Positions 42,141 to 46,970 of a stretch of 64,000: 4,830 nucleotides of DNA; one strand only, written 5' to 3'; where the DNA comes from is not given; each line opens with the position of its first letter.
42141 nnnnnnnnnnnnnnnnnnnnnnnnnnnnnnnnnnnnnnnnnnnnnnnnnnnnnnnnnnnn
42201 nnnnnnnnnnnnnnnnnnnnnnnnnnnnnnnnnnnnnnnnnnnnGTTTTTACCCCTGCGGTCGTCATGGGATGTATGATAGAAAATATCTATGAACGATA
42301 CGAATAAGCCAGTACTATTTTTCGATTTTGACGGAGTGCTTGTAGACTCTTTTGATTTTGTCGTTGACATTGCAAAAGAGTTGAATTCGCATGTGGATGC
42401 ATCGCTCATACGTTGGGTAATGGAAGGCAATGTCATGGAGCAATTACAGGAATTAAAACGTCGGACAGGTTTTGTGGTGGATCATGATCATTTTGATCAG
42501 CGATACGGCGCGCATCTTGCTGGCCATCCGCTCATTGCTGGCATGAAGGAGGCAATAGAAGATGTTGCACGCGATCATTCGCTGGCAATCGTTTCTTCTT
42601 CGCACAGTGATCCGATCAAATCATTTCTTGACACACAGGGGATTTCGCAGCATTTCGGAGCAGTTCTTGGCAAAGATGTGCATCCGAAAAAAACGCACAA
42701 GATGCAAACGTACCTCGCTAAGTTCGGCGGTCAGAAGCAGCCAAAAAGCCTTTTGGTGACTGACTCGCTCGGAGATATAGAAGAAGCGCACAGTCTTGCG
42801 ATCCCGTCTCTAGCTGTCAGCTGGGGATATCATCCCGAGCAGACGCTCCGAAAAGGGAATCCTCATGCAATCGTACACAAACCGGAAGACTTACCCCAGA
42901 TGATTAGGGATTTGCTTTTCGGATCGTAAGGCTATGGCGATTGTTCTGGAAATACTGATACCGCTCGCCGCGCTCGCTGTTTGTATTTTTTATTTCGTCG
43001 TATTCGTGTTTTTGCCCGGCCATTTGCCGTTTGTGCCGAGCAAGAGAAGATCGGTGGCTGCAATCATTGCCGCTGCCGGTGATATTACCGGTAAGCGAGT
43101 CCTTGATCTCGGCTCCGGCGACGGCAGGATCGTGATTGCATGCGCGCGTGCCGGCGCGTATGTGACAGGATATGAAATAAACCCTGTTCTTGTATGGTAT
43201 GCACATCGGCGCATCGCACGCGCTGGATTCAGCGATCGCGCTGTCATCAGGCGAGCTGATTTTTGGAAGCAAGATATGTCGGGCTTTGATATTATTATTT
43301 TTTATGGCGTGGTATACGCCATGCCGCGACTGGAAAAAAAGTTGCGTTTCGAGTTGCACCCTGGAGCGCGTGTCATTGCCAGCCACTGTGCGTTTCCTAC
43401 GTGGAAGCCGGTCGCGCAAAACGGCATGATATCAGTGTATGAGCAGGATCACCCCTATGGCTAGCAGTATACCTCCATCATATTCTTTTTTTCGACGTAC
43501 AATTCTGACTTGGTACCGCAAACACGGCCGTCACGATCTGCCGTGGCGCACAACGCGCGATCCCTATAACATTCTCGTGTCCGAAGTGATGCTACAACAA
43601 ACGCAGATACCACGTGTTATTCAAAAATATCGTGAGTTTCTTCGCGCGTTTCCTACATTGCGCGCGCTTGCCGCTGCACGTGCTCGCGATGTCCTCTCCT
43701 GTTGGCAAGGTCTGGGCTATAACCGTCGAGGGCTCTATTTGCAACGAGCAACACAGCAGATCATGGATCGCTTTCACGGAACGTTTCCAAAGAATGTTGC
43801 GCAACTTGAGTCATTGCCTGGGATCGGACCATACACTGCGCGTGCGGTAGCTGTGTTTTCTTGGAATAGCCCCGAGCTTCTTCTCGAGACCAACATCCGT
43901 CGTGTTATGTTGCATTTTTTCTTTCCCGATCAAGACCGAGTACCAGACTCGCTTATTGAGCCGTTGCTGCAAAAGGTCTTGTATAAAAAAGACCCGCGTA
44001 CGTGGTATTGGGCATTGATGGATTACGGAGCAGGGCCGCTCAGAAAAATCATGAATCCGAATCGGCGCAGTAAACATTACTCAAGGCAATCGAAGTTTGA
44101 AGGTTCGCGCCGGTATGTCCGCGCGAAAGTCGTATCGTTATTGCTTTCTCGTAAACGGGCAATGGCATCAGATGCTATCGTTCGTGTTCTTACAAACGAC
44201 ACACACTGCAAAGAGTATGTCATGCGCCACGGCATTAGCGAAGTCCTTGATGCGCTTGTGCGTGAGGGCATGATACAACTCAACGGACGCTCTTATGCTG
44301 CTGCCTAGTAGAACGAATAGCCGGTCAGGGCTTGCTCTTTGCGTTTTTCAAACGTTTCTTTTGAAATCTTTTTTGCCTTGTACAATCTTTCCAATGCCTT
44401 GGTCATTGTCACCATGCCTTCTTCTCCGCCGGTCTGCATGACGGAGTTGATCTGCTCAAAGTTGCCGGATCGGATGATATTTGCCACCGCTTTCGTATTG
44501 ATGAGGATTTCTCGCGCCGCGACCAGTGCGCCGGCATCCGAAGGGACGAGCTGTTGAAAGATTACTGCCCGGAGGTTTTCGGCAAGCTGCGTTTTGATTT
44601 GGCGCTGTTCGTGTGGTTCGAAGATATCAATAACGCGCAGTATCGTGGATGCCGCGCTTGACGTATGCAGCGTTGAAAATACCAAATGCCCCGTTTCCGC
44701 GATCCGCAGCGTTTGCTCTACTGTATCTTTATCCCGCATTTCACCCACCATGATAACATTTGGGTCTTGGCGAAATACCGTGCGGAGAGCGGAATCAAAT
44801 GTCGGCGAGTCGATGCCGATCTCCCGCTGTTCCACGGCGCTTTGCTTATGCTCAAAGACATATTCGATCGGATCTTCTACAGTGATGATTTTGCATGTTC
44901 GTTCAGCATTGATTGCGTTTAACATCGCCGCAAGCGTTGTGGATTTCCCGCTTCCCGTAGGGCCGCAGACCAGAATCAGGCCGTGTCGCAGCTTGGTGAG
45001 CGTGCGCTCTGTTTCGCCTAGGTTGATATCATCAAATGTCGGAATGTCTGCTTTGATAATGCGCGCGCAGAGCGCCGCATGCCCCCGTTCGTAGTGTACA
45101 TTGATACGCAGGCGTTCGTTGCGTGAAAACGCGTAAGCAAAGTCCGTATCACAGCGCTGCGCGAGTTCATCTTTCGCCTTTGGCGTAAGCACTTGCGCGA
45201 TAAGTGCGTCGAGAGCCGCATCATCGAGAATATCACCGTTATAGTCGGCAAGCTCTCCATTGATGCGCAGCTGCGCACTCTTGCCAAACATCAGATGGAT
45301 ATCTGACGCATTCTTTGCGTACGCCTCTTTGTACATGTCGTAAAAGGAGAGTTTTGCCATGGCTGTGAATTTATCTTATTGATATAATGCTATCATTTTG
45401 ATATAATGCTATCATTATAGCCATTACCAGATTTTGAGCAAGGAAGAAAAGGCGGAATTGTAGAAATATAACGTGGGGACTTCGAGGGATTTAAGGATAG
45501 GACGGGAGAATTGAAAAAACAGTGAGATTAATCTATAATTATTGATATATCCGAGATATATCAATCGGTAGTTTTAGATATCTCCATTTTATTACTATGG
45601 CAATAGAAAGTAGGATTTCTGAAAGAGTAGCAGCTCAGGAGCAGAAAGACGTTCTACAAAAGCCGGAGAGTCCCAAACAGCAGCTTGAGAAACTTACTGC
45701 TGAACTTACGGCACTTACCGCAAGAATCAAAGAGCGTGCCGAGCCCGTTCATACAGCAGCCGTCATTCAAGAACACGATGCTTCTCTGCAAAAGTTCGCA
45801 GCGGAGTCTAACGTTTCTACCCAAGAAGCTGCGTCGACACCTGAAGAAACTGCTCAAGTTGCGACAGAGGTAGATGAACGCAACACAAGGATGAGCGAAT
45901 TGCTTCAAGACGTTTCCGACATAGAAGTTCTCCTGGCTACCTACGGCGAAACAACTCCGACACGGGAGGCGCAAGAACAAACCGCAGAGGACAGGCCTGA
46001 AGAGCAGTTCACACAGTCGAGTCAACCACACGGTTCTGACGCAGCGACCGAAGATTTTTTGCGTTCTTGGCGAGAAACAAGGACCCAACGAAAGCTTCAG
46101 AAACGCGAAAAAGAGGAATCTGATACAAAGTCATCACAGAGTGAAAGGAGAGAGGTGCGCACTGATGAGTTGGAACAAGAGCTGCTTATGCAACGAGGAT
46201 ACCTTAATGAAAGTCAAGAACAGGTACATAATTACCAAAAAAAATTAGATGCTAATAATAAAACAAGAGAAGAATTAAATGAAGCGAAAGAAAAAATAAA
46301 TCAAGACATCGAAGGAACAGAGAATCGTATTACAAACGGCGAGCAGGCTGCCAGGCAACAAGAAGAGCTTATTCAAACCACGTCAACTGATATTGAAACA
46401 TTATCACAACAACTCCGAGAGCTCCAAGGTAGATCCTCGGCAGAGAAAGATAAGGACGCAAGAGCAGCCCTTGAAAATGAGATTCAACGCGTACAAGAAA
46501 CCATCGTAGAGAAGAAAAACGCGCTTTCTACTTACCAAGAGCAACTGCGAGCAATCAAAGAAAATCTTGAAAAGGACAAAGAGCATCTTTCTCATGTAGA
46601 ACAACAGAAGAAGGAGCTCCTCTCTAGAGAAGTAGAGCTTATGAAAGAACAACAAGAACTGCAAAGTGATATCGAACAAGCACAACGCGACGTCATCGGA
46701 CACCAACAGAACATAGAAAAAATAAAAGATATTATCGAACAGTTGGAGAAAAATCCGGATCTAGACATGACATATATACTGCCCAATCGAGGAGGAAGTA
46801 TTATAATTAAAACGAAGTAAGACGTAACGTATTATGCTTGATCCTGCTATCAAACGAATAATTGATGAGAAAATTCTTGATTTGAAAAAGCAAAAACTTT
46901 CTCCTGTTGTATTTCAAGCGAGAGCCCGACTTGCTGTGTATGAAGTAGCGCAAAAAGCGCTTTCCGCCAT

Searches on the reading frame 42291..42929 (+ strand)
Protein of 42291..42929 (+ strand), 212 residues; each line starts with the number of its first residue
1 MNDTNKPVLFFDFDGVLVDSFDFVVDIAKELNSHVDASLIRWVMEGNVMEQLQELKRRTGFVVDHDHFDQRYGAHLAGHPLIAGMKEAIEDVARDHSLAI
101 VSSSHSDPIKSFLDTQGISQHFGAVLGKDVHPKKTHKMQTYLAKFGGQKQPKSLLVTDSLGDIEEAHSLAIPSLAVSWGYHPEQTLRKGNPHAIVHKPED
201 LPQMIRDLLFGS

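Call 7: search_protein_families(library=pfam, proteins=[window:42291-42929:+], max_evalue=0.01)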
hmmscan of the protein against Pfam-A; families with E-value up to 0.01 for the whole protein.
window:42291-42929:+ (212 aa): 4 families
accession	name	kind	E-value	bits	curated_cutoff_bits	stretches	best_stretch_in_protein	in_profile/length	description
PF13419.12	HAD_2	-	4.4e-16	60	23.8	1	10-176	2-178/178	Haloacid dehalogenase-like hydrolase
PF00702.32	Hydrolase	-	2.9e-06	28.2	26.4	1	8-163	3-184/191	haloacid dehalogenase-like hydrolase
PF12710.13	HAD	-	6.4e-05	23.9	27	1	10-164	2-186/189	haloacid dehalogenase-like hydrolase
PF06888.18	Put_Phosphatase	-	0.0015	18.5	27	1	8-126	2-120/234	Putative Phosphatase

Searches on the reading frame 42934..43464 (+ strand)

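Call 7: search_protein_families(library=pfam, proteins=[window:42934-43464:+], max_evalue=0.01)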
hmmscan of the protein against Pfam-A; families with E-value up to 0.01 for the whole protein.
window:42934-43464:+ (176 aa): 8 families
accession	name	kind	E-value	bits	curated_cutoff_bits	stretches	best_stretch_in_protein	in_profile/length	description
PF13847.12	Methyltransf_31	-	1.3e-10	41.5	27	1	53-153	4-113/145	Methyltransferase domain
PF13649.12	Methyltransf_25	-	2.2e-08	35.1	27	1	56-131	1-78/97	Methyltransferase domain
PF13489.12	Methyltransf_23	-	9.9e-07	29.1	27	1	39-137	7-101/164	Methyltransferase domain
PF08242.18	Methyltransf_12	-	2.5e-06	28.6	30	1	57-137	1-85/98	Methyltransferase domain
PF08241.18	Methyltransf_11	-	6.6e-06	27.1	21.2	1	57-137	1-80/95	Methyltransferase domain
PF06325.19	PrmA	-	0.00039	20.5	22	1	52-150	161-259/296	Ribosomal protein L11 methyltransferase (PrmA)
PF05175.20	MTS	-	0.00051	20.2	23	1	52-122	31-103/170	Methyltransferase small domain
PF02353.26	CMAS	-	0.0093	15.7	27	0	52-125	62-135/273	Mycolic acid cyclopropane synthetase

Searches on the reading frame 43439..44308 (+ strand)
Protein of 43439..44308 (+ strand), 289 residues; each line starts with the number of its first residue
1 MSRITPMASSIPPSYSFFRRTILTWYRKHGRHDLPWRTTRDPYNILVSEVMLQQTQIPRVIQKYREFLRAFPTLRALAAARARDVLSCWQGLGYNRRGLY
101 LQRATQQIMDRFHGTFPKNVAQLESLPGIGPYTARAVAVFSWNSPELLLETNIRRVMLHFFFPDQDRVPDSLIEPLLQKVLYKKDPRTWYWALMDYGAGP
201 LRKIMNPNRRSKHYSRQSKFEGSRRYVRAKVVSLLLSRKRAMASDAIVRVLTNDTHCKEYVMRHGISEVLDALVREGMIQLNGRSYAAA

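Call 7: search_protein_families(library=pfam, proteins=[window:43439-44308:+], max_evalue=0.01)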
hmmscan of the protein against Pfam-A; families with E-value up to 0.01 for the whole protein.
window:43439-44308:+ (289 aa): 2 families
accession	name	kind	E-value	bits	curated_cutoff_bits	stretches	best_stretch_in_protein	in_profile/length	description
PF00730.31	HhH-GPD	-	1.6e-12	48.1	26.2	1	47-167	1-93/108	HhH-GPD superfamily base excision DNA repair protein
PF00633.29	HHH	-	1.6e-07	31.3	24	1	112-138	2-28/30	Helix-hairpin-helix motif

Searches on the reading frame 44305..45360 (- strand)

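Call 7: search_protein_families(library=pfam, proteins=[window:44305-45360:-], max_evalue=0.01)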
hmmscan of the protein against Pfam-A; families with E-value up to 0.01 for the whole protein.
window:44305-45360:- (351 aa): 13 families
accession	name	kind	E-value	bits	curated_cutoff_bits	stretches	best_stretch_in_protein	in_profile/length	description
PF00437.27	T2SSE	-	2.4e-47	161.8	24.9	1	8-276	14-285/370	Type II/IV secretion system protein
PF13476.12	AAA_23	-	2e-05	25.8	27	1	124-319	17-155/201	AAA domain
PF13401.12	AAA_22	-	0.00014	22.6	27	1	126-160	5-33/130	AAA domain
PF00503.26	G-alpha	-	0.00017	21.3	48.8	0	233-345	30-137/333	G-protein alpha subunit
PF13604.12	AAA_30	-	0.00019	21.6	27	1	120-222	12-113/191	AAA domain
PF13555.12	AAA_29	-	0.00019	21.5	27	1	122-150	17-46/61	P-loop containing region of AAA domain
PF01580.24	FtsK_SpoIIIE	-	0.00083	19.3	24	1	127-150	40-63/221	FtsK/SpoIIIE family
PF13191.12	AAA_16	-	0.001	20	32.6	1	126-153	24-51/167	AAA ATPase domain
PF25199.1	nSTAND_NTPase5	-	0.0012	19.1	34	1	119-171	34-86/145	Novel STAND NTPase 5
PF20720.3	nSTAND3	-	0.0017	18.5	27.2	1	125-172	16-61/155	Novel STAND NTPase 3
PF13671.12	AAA_33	-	0.0019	19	27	1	128-156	1-25/143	AAA domain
PF12775.13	AAA_7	-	0.0036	17.3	25.8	1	106-156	14-63/181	P-loop containing dynein motor region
PF01935.23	DUF87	-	0.004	17.7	23.2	1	130-159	27-56/220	Helicase HerA, central domain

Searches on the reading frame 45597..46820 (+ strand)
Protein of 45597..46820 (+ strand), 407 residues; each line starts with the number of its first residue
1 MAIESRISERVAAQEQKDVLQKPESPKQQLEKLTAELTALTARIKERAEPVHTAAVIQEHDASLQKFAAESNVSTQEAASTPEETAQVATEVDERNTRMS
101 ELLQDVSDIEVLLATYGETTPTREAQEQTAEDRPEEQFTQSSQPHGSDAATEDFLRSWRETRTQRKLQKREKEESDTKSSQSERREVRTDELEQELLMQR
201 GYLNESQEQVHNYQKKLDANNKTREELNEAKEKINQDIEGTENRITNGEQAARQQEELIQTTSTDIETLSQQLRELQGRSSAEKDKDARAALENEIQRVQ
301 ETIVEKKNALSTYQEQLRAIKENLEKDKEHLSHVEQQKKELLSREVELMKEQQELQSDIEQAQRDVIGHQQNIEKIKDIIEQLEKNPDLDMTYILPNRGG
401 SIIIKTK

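Call 7: search_protein_families(library=pfam, proteins=[window:45597-46820:+], max_evalue=0.01)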
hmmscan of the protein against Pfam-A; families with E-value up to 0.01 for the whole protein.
window:45597-46820:+ (407 aa): 2 families
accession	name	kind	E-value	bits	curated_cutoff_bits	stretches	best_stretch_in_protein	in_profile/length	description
PF03938.19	OmpH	-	0.0011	19.7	32.4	1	283-391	15-115/141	Outer membrane protein (OmpH-like)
PF16888.10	YwqH-like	-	0.0074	17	33.7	1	206-321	8-122/123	YwqH-like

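Call 16: search_protein_families(library=phrogs, proteins=[window:45597-46820:+], max_evalue=0.01)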
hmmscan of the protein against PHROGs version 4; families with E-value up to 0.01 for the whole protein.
window:45597-46820:+ (407 aa): 1 family
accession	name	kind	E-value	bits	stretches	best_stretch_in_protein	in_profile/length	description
phrog_28477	-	unknown function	0.006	17.3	0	183-242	70-129/248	-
